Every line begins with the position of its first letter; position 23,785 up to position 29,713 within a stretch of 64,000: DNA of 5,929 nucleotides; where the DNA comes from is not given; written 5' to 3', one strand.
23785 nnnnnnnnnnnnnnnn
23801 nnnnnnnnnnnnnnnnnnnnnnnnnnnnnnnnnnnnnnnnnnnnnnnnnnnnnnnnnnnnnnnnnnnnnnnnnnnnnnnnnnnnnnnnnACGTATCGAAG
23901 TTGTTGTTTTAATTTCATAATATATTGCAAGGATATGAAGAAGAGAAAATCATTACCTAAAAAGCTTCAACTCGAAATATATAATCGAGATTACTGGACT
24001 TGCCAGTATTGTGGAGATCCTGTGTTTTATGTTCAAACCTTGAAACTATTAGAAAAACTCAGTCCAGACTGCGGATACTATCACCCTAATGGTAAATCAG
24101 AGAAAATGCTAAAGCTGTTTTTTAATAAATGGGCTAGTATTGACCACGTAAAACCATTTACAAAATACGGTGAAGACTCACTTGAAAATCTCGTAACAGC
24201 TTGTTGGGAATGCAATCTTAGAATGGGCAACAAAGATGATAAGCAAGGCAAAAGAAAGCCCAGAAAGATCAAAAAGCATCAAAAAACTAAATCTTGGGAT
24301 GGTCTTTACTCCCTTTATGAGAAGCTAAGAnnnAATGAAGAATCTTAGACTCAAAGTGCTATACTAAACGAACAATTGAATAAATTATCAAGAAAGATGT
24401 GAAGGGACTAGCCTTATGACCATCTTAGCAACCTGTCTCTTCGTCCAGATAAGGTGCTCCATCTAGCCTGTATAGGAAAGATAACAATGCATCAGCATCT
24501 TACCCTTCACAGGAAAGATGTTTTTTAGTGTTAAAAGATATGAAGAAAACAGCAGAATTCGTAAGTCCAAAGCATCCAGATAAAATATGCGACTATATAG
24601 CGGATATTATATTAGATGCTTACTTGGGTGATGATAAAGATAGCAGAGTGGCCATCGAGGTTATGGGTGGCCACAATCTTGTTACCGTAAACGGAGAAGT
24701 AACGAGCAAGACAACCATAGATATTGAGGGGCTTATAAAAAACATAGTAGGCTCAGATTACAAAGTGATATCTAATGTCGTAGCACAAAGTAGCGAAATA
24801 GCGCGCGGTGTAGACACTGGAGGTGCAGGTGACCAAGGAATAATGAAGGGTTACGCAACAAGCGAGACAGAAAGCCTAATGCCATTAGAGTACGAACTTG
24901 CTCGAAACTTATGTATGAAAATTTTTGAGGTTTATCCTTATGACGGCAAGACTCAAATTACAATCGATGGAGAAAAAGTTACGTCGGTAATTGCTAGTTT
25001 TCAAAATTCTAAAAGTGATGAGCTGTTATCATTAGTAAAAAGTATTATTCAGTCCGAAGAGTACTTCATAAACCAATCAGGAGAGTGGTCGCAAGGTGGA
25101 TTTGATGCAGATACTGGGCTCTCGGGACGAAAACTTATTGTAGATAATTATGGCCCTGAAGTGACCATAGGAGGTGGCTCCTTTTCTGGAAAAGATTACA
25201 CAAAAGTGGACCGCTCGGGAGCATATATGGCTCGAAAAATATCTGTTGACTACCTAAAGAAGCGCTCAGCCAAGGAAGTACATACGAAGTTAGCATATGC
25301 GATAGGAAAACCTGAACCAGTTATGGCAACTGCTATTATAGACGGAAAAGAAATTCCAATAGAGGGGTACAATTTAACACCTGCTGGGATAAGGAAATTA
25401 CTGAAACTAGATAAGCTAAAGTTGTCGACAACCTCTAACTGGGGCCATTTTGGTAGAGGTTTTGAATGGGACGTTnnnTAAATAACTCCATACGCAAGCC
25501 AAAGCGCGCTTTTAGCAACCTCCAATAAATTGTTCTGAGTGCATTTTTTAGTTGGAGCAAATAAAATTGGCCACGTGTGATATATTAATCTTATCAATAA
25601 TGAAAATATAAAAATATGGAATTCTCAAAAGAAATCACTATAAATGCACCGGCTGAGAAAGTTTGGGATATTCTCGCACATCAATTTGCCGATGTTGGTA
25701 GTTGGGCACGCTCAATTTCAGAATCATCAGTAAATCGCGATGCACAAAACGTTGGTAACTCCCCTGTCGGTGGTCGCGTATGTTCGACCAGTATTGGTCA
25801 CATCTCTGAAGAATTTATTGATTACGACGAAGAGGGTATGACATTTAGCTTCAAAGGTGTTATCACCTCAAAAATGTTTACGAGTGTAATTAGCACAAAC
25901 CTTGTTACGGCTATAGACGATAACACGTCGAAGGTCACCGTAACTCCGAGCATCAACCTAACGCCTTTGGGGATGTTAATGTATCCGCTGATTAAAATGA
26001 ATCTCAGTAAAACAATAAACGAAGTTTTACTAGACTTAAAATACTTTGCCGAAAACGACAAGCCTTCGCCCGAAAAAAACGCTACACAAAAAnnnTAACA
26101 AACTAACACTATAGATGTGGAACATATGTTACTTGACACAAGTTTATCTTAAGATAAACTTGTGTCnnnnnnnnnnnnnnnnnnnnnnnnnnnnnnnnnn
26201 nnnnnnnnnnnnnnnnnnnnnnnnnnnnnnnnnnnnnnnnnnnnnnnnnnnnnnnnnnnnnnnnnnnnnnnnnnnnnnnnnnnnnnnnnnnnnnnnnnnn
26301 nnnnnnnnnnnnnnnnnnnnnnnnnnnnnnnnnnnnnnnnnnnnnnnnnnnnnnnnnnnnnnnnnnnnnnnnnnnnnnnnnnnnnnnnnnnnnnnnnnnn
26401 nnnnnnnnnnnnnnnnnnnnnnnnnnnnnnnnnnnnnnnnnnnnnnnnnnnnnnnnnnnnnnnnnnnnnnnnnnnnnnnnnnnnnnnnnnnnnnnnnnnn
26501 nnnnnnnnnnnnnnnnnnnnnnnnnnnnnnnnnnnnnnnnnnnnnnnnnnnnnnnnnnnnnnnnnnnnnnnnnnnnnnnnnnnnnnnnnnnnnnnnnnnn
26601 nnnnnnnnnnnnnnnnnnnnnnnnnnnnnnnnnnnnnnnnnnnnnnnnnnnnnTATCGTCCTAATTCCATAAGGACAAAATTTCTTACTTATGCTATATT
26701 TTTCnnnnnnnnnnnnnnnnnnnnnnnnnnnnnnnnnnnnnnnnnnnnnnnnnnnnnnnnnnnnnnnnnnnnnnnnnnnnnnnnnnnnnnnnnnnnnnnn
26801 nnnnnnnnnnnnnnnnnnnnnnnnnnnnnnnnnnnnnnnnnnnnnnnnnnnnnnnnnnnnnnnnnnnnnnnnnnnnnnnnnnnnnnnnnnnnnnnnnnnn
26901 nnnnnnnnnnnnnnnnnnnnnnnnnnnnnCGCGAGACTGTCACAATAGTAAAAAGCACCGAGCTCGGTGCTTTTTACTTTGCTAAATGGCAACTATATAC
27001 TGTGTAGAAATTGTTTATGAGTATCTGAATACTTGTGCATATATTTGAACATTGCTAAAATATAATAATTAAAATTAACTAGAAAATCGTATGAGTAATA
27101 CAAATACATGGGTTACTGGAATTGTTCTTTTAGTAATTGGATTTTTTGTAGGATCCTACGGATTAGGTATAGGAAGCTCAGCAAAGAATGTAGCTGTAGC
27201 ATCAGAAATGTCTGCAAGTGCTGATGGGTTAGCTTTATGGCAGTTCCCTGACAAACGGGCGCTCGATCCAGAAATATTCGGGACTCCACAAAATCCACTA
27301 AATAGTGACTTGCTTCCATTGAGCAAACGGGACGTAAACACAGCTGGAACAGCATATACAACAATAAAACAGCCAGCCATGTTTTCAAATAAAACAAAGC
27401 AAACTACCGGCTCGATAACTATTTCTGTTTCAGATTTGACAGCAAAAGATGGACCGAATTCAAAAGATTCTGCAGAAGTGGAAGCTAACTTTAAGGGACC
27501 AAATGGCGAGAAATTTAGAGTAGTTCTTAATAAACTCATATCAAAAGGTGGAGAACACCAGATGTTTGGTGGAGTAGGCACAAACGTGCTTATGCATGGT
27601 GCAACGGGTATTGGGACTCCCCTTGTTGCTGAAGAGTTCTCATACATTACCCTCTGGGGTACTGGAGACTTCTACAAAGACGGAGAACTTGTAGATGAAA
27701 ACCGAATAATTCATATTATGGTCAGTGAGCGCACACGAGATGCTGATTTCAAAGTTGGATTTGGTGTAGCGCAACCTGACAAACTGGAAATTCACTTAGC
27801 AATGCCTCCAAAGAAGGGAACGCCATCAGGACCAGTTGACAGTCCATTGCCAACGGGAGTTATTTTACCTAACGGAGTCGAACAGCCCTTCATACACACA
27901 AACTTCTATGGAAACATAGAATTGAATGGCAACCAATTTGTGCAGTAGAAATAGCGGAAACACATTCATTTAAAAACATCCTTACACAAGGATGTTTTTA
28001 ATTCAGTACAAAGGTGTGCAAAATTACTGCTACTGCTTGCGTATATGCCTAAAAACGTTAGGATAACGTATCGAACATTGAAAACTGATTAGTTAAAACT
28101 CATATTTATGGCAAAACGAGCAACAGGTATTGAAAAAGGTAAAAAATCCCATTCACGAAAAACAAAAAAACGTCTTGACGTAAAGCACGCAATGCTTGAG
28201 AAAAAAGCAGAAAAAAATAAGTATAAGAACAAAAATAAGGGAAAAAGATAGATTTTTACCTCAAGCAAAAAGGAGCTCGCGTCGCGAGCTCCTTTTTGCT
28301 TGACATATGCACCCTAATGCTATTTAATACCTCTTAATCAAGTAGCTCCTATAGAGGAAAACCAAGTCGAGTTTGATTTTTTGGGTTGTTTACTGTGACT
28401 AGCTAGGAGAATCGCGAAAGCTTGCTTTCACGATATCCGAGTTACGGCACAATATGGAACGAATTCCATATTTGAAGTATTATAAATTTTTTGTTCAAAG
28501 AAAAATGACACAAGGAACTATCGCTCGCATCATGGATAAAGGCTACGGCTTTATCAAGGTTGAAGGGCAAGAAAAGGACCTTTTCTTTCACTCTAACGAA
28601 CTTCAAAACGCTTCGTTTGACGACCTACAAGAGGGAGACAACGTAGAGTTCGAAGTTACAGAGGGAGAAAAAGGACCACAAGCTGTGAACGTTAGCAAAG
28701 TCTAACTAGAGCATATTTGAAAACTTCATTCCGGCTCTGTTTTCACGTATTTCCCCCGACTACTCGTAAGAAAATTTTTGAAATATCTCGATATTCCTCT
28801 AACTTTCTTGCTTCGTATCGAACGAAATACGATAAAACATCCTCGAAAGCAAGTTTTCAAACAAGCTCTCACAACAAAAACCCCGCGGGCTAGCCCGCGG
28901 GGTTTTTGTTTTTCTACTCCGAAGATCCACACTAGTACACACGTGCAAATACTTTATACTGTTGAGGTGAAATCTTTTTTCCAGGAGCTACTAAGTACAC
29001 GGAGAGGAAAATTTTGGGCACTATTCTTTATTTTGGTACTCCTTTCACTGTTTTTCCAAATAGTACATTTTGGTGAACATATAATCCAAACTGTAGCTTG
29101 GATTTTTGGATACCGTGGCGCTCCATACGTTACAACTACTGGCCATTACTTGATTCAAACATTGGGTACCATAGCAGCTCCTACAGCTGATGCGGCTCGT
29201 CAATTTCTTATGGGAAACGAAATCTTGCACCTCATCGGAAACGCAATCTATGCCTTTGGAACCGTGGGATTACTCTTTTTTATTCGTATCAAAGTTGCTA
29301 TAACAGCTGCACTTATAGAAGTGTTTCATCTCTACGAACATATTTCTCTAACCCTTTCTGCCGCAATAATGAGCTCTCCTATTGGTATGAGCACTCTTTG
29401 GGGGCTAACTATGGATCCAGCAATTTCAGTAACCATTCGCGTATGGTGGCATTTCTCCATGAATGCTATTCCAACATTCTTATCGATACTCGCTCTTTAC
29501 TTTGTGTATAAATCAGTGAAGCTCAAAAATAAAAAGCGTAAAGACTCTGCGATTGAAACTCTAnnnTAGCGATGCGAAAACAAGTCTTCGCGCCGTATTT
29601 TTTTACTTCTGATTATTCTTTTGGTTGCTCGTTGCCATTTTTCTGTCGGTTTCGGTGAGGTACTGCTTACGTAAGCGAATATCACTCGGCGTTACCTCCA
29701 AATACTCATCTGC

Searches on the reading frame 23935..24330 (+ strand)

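Call 18: search_protein_families(library=pfam, proteins=[window:23935-24330:+], max_evalue=0.01)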
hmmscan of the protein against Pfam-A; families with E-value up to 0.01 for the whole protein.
window:23935-24330:+ (132 aa): 3 families
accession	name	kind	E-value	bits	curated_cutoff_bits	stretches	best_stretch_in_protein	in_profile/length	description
PF01844.29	HNH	-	1.2e-10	41.8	21.4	1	68-99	15-46/47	HNH endonuclease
PF14279.12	HNH_5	-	7.3e-07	29.5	27.5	1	65-106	11-52/56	HNH endonuclease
PF13395.12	HNH_4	-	0.0011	19.3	22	1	63-95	14-46/54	HNH endonuclease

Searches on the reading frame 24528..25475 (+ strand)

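Call 18: search_protein_families(library=pfam, proteins=[window:24528-25475:+], max_evalue=0.01)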
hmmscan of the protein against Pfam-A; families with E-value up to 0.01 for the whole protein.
window:24528-25475:+ (316 aa): 3 families
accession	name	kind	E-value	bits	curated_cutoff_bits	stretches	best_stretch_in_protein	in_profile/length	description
PF02773.21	S-AdoMet_synt_C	-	6.9e-31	107.5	25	1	190-315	2-137/138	S-adenosylmethionine synthetase, C-terminal domain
PF00438.25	S-AdoMet_synt_N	-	5e-20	72.3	33.1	1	7-74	4-71/99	S-adenosylmethionine synthetase, N-terminal domain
PF02772.21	S-AdoMet_synt_M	-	5.7e-14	52.7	29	1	99-173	3-91/120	S-adenosylmethionine synthetase, central domain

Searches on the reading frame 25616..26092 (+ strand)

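Call 18: search_protein_families(library=pfam, proteins=[window:25616-26092:+], max_evalue=0.01)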
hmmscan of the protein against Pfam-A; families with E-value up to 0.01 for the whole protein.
window:25616-26092:+ (159 aa): 1 family
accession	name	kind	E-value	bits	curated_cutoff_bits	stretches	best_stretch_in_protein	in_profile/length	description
PF10604.15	Polyketide_cyc2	-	7.8e-14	52.6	27.4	1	2-134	3-130/142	Polyketide cyclase / dehydrase and lipid transport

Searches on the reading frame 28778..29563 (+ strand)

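Call 18: search_protein_families(library=pfam, proteins=[window:28778-29563:+], max_evalue=0.01)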
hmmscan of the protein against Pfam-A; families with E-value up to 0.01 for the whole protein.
window:28778-29563:+ (262 aa): 1 family
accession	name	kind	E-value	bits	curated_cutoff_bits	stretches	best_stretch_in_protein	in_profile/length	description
PF19471.4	DUF6008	-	2e-23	83.6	27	1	84-246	49-213/235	Family of unknown function (DUF6008)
